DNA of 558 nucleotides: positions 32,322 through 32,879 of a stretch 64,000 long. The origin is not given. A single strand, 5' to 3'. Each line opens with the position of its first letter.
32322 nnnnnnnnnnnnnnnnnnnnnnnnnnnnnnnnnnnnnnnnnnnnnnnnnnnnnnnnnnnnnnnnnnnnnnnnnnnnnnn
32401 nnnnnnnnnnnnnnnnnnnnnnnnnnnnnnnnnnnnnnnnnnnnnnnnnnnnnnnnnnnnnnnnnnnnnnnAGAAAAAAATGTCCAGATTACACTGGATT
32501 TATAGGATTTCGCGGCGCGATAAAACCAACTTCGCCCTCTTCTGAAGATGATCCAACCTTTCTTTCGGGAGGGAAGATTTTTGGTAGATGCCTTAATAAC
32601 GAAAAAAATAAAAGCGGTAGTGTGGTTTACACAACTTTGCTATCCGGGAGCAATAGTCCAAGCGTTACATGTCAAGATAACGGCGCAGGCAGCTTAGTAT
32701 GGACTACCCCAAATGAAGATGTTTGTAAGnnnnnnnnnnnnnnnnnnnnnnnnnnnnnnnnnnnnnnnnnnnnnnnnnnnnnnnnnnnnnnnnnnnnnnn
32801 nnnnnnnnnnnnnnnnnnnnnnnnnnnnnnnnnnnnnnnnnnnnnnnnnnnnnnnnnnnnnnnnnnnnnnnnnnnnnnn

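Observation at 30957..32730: Array of Sushi/CCP-like modules (C ... C-x-x-G-F/Y ... C ... W ... C) in the C-terminal third of the giant protein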

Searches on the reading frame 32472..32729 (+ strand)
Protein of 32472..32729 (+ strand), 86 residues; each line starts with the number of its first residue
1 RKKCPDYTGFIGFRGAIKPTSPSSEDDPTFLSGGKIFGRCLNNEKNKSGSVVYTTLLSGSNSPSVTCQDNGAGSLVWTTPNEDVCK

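Call 53: search_solved_structures(query=A3, max_evalue=10, show_alignments=2)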
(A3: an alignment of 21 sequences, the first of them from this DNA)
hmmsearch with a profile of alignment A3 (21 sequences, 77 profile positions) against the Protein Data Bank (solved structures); distinct sequences matched with E-value up to 10: 66 (the best 60 are shown).
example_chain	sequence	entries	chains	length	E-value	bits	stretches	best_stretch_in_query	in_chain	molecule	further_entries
2q7z_A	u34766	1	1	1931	4.6e-06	30.2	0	4-64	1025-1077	Complement receptor type 1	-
7kg4_A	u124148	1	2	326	0.00082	23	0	5-40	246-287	Beta-2-glycoprotein 1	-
6v06_A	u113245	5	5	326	0.0012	22.4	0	5-40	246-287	Beta-2-glycoprotein 1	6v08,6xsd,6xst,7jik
1qub_A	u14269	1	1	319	0.0012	22.4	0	5-40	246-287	PROTEIN (human beta2-Glycoprotein I)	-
1c1z_A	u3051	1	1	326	0.0015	22.1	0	5-40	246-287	BETA2-GLYCOPROTEIN-I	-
7mzt_A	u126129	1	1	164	0.0017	21.9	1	2-69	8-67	Complement C1r subcomponent heavy chain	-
6v09_A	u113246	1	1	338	0.0018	21.9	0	5-40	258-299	Beta-2-glycoprotein 1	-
8w18_A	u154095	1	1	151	0.0021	21.6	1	20-76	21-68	Complement C1s subcomponent heavy chain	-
5ubm_B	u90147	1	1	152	0.0024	21.5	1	20-76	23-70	Complement C1s subcomponent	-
1ntl_A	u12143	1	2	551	0.0033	21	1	4-70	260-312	Complement component receptor 1-like protein,Ig gamma-1 chain C region secreted form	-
5hzp_B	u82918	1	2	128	0.0048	20.5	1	8-67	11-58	C4b-binding protein alpha chain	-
3gov_A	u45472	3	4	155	0.009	19.6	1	24-69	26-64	MASP-1 | Mannan-binding lectin serine protease 1 heavy chain | Mannan-binding lectin serine protease 1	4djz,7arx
4j1y_A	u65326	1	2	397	0.01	19.4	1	21-76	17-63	Complement C1s subcomponent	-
4lot_A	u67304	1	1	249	0.011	19.4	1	20-76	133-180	Complement C1s subcomponent heavy chain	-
5fo9_C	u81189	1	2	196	0.011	19.3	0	3-64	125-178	COMPLEMENT RECEPTOR TYPE 1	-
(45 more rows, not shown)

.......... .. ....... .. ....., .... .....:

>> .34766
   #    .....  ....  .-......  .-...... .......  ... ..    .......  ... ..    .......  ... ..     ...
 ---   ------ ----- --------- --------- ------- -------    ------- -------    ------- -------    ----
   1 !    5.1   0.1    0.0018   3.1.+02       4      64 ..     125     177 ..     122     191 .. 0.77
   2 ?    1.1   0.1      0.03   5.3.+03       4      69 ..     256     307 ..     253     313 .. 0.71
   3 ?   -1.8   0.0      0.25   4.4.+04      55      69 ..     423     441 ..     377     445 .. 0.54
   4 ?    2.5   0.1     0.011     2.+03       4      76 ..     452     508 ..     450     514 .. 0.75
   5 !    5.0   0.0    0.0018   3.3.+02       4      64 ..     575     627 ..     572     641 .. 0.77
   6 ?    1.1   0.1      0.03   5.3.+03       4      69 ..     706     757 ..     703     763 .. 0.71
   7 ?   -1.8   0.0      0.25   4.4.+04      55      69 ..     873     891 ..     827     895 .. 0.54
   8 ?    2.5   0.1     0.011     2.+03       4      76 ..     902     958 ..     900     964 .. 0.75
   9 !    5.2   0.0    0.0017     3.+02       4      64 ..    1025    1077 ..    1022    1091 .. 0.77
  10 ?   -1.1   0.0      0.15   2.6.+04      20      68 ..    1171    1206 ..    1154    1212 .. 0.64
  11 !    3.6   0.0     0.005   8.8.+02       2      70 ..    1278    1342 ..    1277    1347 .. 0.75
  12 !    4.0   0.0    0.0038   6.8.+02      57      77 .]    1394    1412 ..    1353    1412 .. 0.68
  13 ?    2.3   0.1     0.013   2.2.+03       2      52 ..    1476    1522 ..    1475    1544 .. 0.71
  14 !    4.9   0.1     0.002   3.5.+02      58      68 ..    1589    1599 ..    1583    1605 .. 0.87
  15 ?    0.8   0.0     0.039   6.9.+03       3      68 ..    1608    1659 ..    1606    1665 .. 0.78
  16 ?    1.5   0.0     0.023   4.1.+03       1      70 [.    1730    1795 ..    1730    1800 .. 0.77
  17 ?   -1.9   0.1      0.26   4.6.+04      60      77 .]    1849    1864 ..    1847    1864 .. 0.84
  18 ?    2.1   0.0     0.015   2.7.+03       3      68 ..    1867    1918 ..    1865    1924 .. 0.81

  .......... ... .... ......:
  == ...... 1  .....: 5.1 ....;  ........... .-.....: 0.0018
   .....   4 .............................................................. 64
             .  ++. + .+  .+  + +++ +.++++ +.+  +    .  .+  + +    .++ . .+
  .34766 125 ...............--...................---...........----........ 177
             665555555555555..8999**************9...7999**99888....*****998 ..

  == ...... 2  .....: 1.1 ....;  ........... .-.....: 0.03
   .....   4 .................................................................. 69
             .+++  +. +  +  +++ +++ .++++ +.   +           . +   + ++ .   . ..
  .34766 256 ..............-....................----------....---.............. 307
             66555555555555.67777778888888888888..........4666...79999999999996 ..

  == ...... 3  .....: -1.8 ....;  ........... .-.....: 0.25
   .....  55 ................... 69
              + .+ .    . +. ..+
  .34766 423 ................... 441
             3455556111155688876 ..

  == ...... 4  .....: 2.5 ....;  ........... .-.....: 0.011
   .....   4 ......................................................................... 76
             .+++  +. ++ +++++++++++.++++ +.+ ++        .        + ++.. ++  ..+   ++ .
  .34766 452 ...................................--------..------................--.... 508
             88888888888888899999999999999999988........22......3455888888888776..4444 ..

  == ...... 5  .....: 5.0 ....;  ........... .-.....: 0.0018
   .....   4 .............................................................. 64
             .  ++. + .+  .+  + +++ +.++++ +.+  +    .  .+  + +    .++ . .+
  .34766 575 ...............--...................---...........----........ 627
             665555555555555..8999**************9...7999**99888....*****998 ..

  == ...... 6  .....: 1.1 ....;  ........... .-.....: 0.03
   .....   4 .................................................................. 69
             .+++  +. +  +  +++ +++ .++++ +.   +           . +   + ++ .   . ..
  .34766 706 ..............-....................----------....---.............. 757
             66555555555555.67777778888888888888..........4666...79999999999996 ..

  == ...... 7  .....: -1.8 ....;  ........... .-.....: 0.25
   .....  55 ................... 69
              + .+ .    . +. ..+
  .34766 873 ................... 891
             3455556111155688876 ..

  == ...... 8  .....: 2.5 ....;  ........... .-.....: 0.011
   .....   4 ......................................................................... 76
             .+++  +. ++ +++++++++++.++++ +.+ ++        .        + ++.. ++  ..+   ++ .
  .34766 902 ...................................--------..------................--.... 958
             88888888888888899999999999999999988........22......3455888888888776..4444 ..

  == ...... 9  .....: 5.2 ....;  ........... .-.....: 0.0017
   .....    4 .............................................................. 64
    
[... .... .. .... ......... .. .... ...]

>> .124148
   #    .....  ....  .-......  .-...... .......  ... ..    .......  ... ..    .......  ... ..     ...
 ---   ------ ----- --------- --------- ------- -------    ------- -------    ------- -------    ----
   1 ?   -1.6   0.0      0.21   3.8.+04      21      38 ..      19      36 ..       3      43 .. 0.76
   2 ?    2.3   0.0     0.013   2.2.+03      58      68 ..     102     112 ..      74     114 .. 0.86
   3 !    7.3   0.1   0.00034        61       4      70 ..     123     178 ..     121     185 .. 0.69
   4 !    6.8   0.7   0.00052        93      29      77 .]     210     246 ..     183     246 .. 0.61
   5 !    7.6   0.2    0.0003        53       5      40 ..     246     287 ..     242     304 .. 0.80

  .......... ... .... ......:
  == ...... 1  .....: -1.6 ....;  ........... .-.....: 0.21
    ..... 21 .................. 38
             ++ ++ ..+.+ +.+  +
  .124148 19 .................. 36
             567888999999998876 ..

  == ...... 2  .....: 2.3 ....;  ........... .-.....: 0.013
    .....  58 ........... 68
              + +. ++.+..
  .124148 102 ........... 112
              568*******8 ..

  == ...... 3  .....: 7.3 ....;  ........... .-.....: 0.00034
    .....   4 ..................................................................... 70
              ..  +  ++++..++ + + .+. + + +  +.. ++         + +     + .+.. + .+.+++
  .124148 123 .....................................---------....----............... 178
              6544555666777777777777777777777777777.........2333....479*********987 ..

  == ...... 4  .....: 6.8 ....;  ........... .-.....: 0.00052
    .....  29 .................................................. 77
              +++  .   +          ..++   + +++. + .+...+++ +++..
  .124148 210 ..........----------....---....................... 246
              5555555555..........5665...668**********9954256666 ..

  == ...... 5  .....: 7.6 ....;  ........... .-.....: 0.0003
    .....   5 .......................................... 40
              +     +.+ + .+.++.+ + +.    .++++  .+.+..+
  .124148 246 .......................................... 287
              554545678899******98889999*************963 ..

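Call 54: find_homologous_proteins(query=A3, max_evalue=0.01)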
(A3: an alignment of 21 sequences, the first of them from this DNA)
Query A3 (21 sequences): 186 candidates shared short words with the query, none scored E <= 0.01.

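Call 81: search_protein_families(library=pfam, alignment_id=A3, max_evalue=0.01)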
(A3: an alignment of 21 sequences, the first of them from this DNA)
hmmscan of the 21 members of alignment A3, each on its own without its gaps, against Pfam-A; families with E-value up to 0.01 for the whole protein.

A. member 1, seq(86 aa): 0 families

B. families by the number of members that match (of 21 scanned): 3 families
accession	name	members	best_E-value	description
PF25599.1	Ephrin_CRD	11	3.3e-05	Ephrin cysteine rich domain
PF00084.26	Sushi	9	1.1e-07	Sushi repeat (SCR repeat)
PF02793.27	HRM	2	0.0041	Hormone receptor domain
